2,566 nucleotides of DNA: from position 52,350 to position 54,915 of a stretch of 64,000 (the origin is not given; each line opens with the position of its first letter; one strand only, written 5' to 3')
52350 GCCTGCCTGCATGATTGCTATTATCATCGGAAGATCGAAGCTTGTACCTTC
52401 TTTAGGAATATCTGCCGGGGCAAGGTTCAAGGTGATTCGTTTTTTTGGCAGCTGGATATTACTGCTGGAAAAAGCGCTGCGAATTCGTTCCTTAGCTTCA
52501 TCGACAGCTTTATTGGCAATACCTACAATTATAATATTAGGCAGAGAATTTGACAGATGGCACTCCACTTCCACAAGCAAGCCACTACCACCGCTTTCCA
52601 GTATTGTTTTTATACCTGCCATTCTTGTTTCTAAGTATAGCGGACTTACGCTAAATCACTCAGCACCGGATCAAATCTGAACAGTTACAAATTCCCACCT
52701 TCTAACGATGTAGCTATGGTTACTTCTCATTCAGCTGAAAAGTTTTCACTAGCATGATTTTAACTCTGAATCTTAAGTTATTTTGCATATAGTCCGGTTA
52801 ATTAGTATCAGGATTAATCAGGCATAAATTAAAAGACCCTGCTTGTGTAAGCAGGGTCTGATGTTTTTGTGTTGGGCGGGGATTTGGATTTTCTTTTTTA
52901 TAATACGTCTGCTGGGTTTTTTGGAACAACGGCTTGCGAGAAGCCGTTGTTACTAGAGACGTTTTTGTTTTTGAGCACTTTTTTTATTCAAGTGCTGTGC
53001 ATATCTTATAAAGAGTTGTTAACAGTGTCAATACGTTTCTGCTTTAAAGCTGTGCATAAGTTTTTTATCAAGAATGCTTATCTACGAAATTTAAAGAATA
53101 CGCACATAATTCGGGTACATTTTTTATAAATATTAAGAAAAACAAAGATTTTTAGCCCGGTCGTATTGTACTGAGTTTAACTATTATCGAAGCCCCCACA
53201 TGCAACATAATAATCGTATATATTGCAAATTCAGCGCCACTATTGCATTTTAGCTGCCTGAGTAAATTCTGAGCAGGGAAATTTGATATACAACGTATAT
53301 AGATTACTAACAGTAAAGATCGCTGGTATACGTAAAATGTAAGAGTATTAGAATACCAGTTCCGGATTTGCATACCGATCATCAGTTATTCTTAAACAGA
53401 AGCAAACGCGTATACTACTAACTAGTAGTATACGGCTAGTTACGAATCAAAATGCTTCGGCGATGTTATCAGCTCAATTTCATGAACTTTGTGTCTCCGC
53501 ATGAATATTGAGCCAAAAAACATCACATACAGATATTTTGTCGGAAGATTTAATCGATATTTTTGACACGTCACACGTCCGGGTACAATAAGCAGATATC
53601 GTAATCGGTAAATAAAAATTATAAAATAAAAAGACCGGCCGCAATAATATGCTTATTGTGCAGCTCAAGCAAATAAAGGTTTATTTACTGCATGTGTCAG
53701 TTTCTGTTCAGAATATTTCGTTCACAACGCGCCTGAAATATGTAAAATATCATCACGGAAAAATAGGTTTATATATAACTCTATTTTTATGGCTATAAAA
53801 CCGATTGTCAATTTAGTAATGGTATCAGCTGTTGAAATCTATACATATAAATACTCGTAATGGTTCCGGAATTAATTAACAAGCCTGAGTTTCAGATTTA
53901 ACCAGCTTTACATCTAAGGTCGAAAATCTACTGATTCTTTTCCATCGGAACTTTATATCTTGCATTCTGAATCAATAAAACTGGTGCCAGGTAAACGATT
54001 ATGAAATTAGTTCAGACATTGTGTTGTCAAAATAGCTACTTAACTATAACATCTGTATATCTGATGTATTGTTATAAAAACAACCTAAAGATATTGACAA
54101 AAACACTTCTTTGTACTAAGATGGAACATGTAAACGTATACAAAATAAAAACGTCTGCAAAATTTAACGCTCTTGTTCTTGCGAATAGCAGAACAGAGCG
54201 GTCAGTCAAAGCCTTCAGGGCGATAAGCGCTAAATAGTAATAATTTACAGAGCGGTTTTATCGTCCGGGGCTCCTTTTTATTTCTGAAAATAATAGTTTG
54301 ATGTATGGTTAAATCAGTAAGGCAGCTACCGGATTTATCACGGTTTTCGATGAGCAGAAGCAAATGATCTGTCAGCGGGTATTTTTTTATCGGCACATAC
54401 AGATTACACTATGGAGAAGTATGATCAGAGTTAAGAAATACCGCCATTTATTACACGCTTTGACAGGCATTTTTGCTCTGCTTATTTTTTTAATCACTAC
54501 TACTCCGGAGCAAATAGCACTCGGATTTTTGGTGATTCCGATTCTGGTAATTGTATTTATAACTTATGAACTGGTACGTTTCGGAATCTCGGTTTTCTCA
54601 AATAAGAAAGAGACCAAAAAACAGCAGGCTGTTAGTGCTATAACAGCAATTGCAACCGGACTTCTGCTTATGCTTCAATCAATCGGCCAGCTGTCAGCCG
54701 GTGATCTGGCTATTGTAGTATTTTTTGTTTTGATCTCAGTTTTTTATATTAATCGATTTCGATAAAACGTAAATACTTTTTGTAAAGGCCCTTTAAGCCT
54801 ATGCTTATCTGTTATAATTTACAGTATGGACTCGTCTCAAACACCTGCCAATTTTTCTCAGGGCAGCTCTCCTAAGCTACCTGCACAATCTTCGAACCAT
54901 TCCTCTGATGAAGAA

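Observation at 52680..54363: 1.7-kb AT-rich, ORF-free, hairpin-rich island between comM and the TraD/VirD4-like cluster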

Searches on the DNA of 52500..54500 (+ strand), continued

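Call 54: search_with_rna_model(model_id=R2, sources=[L081, L082, L083, L084, L085, L086, L087, L088, L089, L090, L091, L092, L093, L094, L095, L096, L097, L098, L099, L100, L101, L102, L103, L104, L105, L106, L107, L108, L109, L110, L111, L112, L113, L114, L115, L116, L117, L118, L119, L120, L121, L122, L123, L124, L125, L126, L127, L128, L129, L130, L131, L132, L133, L134, L135, L136, L137, L138, L139, L140, L141, L142, L143, L144, L145, L146, L147, L148, L149, L150, L151, L152, L153, L154, L155, L156, L157, L158, L159, L160], max_evalue=0.01)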
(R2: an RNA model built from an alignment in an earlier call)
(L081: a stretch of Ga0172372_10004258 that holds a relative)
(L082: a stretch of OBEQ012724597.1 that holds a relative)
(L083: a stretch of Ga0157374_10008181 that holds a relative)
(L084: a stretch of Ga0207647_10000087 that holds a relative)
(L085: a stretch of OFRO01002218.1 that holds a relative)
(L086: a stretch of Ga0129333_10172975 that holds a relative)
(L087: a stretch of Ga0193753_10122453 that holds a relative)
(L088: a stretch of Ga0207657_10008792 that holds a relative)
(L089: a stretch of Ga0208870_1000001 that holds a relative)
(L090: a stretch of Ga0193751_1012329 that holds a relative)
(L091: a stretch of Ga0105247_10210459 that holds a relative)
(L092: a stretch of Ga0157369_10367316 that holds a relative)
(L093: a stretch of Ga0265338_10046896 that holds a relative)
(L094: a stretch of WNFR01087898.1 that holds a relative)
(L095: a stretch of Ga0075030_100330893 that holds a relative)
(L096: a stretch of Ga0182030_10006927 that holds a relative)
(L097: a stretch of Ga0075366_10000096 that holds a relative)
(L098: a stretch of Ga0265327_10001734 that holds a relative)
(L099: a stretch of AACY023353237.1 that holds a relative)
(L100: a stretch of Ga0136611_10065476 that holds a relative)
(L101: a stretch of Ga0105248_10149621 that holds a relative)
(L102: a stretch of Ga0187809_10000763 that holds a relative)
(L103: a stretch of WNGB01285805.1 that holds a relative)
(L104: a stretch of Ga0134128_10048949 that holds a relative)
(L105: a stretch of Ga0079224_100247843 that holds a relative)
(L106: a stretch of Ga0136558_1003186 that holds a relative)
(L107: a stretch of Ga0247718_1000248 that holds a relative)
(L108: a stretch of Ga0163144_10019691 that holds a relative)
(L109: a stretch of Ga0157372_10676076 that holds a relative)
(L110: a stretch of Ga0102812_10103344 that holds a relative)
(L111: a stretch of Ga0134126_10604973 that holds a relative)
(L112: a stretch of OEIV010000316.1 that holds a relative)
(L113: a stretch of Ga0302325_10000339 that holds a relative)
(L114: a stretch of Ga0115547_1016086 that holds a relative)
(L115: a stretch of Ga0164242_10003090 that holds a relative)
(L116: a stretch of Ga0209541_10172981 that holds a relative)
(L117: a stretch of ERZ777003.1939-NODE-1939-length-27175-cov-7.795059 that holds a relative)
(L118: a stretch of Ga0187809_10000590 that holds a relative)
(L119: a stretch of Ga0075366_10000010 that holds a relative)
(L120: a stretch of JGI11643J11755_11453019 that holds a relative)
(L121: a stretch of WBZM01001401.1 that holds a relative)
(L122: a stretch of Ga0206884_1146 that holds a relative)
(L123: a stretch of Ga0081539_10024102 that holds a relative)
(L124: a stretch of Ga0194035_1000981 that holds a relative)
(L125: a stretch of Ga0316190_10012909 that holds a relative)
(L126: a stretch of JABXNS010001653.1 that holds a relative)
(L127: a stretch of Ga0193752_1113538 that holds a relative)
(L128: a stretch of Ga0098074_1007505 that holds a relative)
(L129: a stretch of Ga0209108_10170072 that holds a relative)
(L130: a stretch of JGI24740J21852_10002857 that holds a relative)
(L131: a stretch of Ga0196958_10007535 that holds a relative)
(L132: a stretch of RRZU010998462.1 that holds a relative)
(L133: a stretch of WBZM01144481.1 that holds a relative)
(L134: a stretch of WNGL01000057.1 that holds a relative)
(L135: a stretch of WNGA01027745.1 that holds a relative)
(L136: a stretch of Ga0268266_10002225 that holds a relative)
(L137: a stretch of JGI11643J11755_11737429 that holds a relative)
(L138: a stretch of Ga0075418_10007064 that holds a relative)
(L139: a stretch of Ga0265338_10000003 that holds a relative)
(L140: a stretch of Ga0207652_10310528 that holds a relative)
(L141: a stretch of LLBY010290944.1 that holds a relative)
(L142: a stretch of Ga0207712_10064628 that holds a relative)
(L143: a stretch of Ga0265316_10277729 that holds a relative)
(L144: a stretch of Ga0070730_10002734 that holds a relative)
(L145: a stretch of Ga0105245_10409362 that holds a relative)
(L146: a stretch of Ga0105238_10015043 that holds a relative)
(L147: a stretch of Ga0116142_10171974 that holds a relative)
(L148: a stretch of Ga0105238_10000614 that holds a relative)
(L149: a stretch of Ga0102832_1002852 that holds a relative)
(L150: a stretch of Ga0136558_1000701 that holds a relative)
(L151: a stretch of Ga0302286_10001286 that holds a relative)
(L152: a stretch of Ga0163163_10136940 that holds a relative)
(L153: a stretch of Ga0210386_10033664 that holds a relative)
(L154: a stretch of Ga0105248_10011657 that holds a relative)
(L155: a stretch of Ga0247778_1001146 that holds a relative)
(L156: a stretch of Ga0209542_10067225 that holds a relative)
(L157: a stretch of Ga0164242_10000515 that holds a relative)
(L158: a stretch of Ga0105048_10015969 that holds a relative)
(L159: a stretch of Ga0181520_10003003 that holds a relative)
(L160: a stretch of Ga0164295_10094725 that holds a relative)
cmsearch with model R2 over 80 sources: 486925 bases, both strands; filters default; matches with E-value up to 0.01: 57.
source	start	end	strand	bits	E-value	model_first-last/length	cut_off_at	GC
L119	5610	5698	-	108.1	1.7e-19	1-89/89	no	0.36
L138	390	477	+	107.2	2.7e-19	1-89/89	no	0.36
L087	406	494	-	106.1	4.6e-19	1-89/89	no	0.39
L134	4284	4371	-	106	4.9e-19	1-89/89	no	0.41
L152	1500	1587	+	105.4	6.4e-19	1-89/89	no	0.4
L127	45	132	-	105.2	7.2e-19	1-89/89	no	0.39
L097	5571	5660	+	104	1.3e-18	1-89/89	no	0.37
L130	3249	3338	-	103.8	1.4e-18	1-89/89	no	0.39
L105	320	407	-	103.8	1.4e-18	1-89/89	no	0.41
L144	3946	4033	-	103.5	1.6e-18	1-89/89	no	0.4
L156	1789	1877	-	101.9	3.5e-18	1-89/89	no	0.39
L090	2788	2874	-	101.9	3.6e-18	1-89/89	no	0.4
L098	1372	1460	-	101.8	3.6e-18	1-89/89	no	0.42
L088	4723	4810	+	99.8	9.8e-18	1-89/89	no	0.41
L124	7274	7361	+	99.3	1.2e-17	1-89/89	no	0.41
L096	3269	3356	+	98.7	1.6e-17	1-89/89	no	0.34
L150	1886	1973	-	97.2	3.3e-17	1-89/89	no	0.39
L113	5512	5597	-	96.4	5e-17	1-89/89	no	0.38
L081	1973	2060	-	96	6e-17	1-89/89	no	0.39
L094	1918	2002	+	94.9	1e-16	1-89/89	no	0.39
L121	899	986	+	93.3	2.2e-16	1-89/89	no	0.38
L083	5214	5304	-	92.9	2.7e-16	1-89/89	no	0.38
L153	1868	1957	-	89.6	1.3e-15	1-89/89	no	0.42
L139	4955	5041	+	89.6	1.3e-15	1-89/89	no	0.39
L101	778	866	-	88.7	2e-15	1-89/89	no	0.35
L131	2469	2558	+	88.3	2.4e-15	1-89/89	no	0.39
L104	680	769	-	88.1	2.7e-15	1-89/89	no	0.44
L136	4236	4324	-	87.1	4.3e-15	1-89/89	no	0.38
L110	761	851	+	86.7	5.2e-15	1-89/89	no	0.37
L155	7613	7701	+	86.4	6.1e-15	1-89/89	no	0.34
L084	3188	3276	-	86.1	7.2e-15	1-89/89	no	0.36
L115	4834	4921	+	85.4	9.7e-15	1-89/89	no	0.41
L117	3600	3686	-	84.5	1.6e-14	1-89/89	no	0.39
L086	402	488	-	84.1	1.9e-14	1-89/89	no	0.4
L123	1478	1564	-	82.9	3.3e-14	1-89/89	no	0.4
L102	1111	1201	-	82.1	4.8e-14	1-89/89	no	0.42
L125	2298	2387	-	81.9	5.3e-14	1-89/89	no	0.33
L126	1614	1703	+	81.3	7.2e-14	1-89/89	no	0.48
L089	5702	5791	+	80.3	1.1e-13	1-89/89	no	0.42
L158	11359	11447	+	78.5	2.8e-13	1-89/89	no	0.34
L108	11811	11898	+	77.9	3.7e-13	1-89/89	no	0.42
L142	619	708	-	77.5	4.5e-13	1-89/89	no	0.37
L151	4998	5087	-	77.4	4.7e-13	1-89/89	no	0.37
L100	1935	2030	-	77.1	5.5e-13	1-89/89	no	0.34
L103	1346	1425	+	77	5.5e-13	1-89/89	no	0.39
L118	3822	3912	-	76.8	6.1e-13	1-89/89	no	0.41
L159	4305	4396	+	72.6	4.8e-12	1-89/89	no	0.37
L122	1751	1844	+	71.7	7.2e-12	1-89/89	no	0.38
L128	1446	1535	+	69.4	2.2e-11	1-89/89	no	0.39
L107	13077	13165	+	68.3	3.7e-11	1-89/89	no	0.38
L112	6337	6427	-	64.6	2.2e-10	1-89/89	no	0.37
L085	4819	4902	-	63.6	3.7e-10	1-89/89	no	0.4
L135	10449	10504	-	49.1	3.9e-07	1-89/89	no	0.3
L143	1172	1224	+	39.8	3.5e-05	1-55/89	3'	0.3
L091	1273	1311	+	38.7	6e-05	1-39/89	3'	0.26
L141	1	34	-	36.6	0.00016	1-34/89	3'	0.32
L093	1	33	-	32.7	0.001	1-33/89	3'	0.33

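Call 55: search_with_rna_model(model_id=R1, sources=[L081, L082, L083, L084, L085, L086, L087, L088, L089, L090, L091, L092, L093, L094, L095, L096, L097, L098, L099, L100, L101, L102, L103, L104, L105, L106, L107, L108, L109, L110, L111, L112, L113, L114, L115, L116, L117, L118, L119, L120, L121, L122, L123, L124, L125, L126, L127, L128, L129, L130, L131, L132, L133, L134, L135, L136, L137, L138, L139, L140, L141, L142, L143, L144, L145, L146, L147, L148, L149, L150, L151, L152, L153, L154, L155, L156, L157, L158, L159, L160], max_evalue=0.01)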
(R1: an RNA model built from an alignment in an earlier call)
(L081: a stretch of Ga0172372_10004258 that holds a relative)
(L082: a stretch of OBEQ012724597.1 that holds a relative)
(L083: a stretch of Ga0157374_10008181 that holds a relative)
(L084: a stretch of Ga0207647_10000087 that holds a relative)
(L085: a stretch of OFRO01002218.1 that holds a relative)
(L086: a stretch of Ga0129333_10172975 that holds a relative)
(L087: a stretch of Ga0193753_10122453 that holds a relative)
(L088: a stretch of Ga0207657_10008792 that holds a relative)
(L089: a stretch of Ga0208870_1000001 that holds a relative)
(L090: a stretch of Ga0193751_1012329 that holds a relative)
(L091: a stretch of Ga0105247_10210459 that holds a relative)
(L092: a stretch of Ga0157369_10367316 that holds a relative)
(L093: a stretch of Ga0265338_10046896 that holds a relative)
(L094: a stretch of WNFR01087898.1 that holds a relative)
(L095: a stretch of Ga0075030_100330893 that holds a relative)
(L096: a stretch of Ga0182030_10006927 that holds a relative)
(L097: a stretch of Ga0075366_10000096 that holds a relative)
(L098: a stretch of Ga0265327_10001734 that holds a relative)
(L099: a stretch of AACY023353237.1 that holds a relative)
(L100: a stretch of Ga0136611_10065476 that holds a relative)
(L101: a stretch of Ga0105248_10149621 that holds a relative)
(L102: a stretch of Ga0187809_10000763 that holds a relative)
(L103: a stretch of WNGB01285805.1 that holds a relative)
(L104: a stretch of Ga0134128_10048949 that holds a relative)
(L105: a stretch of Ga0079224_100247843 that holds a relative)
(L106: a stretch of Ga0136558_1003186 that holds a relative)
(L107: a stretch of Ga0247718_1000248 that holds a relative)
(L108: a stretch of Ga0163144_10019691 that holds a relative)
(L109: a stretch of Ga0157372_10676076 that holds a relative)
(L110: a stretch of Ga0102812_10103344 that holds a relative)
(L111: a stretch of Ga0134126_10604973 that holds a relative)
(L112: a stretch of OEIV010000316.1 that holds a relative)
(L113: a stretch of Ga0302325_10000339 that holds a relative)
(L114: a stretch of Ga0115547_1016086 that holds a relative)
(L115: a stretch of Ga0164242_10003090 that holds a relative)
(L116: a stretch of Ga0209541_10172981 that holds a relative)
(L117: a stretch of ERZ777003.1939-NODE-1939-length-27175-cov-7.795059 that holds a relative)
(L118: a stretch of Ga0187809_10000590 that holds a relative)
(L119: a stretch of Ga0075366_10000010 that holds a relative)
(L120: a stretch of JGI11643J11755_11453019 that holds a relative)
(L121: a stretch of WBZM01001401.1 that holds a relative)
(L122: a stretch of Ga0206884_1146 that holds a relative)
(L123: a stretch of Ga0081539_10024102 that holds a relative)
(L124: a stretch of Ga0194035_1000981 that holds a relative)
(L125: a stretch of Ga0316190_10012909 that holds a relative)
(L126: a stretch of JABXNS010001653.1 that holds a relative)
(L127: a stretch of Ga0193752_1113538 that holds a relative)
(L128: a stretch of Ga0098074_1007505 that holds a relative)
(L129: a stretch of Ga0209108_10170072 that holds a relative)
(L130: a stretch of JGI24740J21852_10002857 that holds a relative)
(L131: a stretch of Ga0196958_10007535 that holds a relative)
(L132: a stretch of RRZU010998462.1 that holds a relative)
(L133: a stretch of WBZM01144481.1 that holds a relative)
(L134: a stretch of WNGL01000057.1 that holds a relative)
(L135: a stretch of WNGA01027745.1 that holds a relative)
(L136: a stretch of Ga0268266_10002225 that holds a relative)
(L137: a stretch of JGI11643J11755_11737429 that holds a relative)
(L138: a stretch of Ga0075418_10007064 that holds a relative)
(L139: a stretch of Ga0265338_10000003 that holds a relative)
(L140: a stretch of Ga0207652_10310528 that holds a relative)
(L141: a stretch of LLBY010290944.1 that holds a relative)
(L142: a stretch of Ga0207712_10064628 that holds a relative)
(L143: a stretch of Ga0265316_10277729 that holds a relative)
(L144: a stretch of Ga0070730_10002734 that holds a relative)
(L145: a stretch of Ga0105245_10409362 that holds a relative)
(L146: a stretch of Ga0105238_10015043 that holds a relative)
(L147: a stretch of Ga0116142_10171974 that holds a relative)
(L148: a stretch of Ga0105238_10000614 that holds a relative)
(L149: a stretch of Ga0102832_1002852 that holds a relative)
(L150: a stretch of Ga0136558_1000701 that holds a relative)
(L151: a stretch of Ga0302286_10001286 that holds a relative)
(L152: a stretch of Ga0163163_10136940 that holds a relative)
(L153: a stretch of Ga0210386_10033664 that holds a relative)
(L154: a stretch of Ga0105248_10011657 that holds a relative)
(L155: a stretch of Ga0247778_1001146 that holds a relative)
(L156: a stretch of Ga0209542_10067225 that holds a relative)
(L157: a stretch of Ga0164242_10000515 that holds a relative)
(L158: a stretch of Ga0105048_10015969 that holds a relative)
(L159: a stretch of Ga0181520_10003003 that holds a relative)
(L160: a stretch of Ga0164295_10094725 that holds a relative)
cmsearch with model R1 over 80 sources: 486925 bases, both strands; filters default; matches with E-value up to 0.01: 79.
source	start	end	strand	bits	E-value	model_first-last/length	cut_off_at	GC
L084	3492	3602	+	103.8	9.9e-24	1-111/111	no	0.53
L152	1182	1295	-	102.9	1.7e-23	1-111/111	no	0.48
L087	711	824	+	101.7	3.3e-23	1-111/111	no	0.45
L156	2745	2855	+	100.9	5.3e-23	1-111/111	no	0.47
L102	1441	1549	+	100.6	6.2e-23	1-111/111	no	0.48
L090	3099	3210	+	100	9.1e-23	1-111/111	no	0.51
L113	6378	6486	+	99.7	1.1e-22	1-111/111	no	0.41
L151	5267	5378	+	99.5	1.2e-22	1-111/111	no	0.48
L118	4154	4261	+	98.9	1.7e-22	1-111/111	no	0.48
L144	4232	4344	+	98.7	1.9e-22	1-111/111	no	0.46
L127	322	432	+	98.6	2e-22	1-111/111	no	0.48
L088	3975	4083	-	98.4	2.3e-22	1-111/111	no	0.51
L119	5963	6076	+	98.2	2.5e-22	1-111/111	no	0.45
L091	787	897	-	97.3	4.4e-22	1-111/111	no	0.48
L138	102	213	-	96.1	8.6e-22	1-111/111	no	0.52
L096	2404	2509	-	95.5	1.2e-21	1-111/111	no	0.41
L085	5075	5182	+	95.3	1.4e-21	1-111/111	no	0.46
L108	10719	10831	-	94.7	2e-21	1-111/111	no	0.45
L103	1087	1198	-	94.5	2.2e-21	1-111/111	no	0.49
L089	5277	5390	-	94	3e-21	1-111/111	no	0.42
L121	151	258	-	93.8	3.4e-21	1-111/111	no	0.46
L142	1819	1928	+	93.1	5.1e-21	1-111/111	no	0.45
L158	10484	10597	-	92.4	7.4e-21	1-111/111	no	0.47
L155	7043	7154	-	92.4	7.6e-21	1-111/111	no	0.48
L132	2216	2327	-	92.2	8.4e-21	1-111/111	no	0.46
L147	571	684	-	91.6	1.2e-20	1-111/111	no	0.46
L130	3595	3706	+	91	1.7e-20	1-111/111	no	0.5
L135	10736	10847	+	90.4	2.4e-20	1-111/111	no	0.51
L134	4572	4682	+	90.3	2.6e-20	1-111/111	no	0.54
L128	577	687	-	89.4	4.3e-20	1-111/111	no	0.46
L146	1274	1384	+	89.3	4.6e-20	1-111/111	no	0.51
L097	5223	5335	-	89.2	5e-20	1-111/111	no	0.5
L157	3863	3974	-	89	5.4e-20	1-111/111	no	0.53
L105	1432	1540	+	88.8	6e-20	1-111/111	no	0.48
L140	273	385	-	88.5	7.5e-20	1-111/111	no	0.48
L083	5698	5808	+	88.4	7.7e-20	1-111/111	no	0.53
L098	1815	1924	+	87.7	1.2e-19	1-111/111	no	0.48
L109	482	594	+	87.6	1.2e-19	1-111/111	no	0.54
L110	289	402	-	87.5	1.3e-19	1-111/111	no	0.46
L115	4459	4571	-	87.5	1.3e-19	1-111/111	no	0.52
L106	17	128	+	87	1.8e-19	1-111/111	no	0.43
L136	5010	5120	+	86.9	1.9e-19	1-111/111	no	0.51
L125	3298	3411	+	86.5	2.4e-19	1-111/111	no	0.43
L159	3986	4098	-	85.6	4e-19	1-111/111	no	0.47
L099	1368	1481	-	85.6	4.1e-19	1-111/111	no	0.52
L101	1512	1623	+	85.4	4.4e-19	1-111/111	no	0.51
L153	2334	2443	+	85.2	5e-19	1-111/111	no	0.54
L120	404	515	+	85.1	5.4e-19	1-111/111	no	0.53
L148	292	405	+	85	5.7e-19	1-111/111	no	0.52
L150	2850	2957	+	85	5.8e-19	1-111/111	no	0.51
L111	7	111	-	84.2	8.9e-19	1-111/111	no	0.48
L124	6449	6562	-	83.4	1.4e-18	1-111/111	no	0.39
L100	2457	2568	+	83.3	1.6e-18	1-111/111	no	0.46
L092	1175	1284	-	83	1.8e-18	1-111/111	no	0.48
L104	1683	1791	+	82.1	3.1e-18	1-111/111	no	0.5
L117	3887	4001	+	81.9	3.5e-18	1-111/111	no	0.52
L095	608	704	-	81.7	4e-18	1-111/111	no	0.45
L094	786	900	-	81.4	4.6e-18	1-111/111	no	0.54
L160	156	267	+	80.5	7.8e-18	1-111/111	no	0.5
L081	2807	2918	+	80.5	7.9e-18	1-111/111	no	0.48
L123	2670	2783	+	80.2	9.5e-18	1-111/111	no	0.54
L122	1432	1542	-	80.1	9.6e-18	1-111/111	no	0.47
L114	778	892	+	78.1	3.1e-17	1-111/111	no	0.45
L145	1250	1344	-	77.2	5.3e-17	1-111/111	no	0.47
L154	9262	9374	+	77.1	5.7e-17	1-111/111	no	0.49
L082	560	658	+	76.4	8.6e-17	1-111/111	no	0.53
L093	960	1062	+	76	1.1e-16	1-111/111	no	0.46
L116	1430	1540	-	75.5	1.4e-16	1-111/111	no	0.54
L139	4283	4382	-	74.1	3.4e-16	1-111/111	no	0.41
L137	1448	1559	-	73.9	3.7e-16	1-111/111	no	0.44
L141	1000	1114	+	72.6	7.8e-16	1-111/111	no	0.41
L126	1283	1398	-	68.9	6.8e-15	1-111/111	no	0.48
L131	2119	2238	-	67.4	1.6e-14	1-111/111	no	0.51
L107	12540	12636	-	62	3.8e-13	1-111/111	no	0.46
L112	7163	7260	+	58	3.9e-12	1-111/111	no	0.42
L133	259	356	+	57.5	5.3e-12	1-111/111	no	0.41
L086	1075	1180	+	56.7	8.5e-12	1-111/111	no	0.4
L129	1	75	-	45.5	5.6e-09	1-73/111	3'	0.55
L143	1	61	-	36.9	8.6e-07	1-69/111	3'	0.56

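Call 70: search_with_rna_model(model_id=R1, source=window, filters=off, max_evalue=5)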
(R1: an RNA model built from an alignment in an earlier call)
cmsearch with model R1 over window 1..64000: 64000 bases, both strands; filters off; matches with E-value up to 5: 7.
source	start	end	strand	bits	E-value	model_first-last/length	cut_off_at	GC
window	54164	54278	+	98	3.9e-23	1-111/111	no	0.45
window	23134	23209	+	12.3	0.2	1-111/111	no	0.32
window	50974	51021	+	12.1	0.22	40-99/111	no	0.58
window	54206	54300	-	12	0.23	1-111/111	no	0.38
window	54142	54204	-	8.2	2.2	1-111/111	no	0.38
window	20524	20622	+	7.5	3.2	1-111/111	no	0.46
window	50986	51027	-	7.3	3.6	45-99/111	no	0.64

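Call 71: search_with_rna_model(model_id=R2, source=window, filters=off, max_evalue=5)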
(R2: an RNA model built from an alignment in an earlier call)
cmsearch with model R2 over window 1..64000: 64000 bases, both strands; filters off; matches with E-value up to 5: 9.
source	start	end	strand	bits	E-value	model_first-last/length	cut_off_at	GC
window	52912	53000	-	104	1.6e-19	1-89/89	no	0.42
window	52916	52951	+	17.2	0.24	41-76/89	no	0.47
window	54673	54761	-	16.8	0.29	1-89/89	no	0.37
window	18086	18151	+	12.9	2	1-89/89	no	0.41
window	23159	23215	+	12.3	2.6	1-89/89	no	0.28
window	28274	28372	-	11.9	3.1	1-89/89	no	0.38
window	58550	58602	-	11.7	3.5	1-89/89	no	0.38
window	54587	54650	+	11.6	3.5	1-89/89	no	0.38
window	33569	33627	+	11.1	4.5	1-89/89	no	0.19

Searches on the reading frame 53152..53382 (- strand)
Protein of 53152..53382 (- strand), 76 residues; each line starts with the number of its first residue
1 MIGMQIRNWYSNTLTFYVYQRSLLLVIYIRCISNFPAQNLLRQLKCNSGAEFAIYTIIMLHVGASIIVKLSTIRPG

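Call 48: search_protein_families(library=pfam, proteins=[window:53152-53382:-], max_evalue=1)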
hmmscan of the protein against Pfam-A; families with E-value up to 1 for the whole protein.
window:53152-53382:- (76 aa): 1 family
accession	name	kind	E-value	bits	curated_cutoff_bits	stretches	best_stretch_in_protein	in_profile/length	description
PF06461.17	CHDII_SANT-like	-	0.093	13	28.8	1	13-61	33-83/138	CHD subfamily II, SANT-like domain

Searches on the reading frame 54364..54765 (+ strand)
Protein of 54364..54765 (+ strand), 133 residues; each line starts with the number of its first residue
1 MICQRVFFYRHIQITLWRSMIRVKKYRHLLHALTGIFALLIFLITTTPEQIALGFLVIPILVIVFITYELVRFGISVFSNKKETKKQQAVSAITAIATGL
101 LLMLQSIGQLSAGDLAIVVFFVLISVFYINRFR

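Call 7: search_protein_families(library=pfam, proteins=[window:54364-54765:+])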
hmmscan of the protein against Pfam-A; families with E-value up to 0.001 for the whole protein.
window:54364-54765:+ (133 aa): 1 family
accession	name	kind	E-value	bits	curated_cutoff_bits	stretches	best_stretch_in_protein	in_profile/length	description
PF12501.13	DUF3708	-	0.00023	21.3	24.1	1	16-103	16-101/166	Phosphate ATP-binding cassette transporter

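Call 48: search_protein_families(library=pfam, proteins=[window:54364-54765:+], max_evalue=1)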
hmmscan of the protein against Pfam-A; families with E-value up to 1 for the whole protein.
window:54364-54765:+ (133 aa): 4 families
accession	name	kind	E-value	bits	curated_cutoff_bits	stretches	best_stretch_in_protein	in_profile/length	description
PF12501.13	DUF3708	-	0.00023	21.3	24.1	1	16-103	16-101/166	Phosphate ATP-binding cassette transporter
PF14093.11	DUF4271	-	0.025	14.9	29.7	1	29-129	53-167/206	Domain of unknown function (DUF4271)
PF12650.12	DUF3784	-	0.058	14.1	28.1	0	84-132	43-93/94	Domain of unknown function (DUF3784)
PF13630.11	SdpI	-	0.5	11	28.2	1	85-127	23-64/71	SdpI/YfhL protein family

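Call 58: search_protein_families(library=ncbifam, proteins=[window:54364-54765:+], max_evalue=0.01)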
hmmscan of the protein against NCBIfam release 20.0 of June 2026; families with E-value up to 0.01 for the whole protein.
window:54364-54765:+ (133 aa): 1 family
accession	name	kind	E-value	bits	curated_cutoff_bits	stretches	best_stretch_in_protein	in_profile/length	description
TIGR03987.1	TIGR03987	subfamily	0.0013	18.7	78.2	0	60-100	2-40/120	HsmA family protein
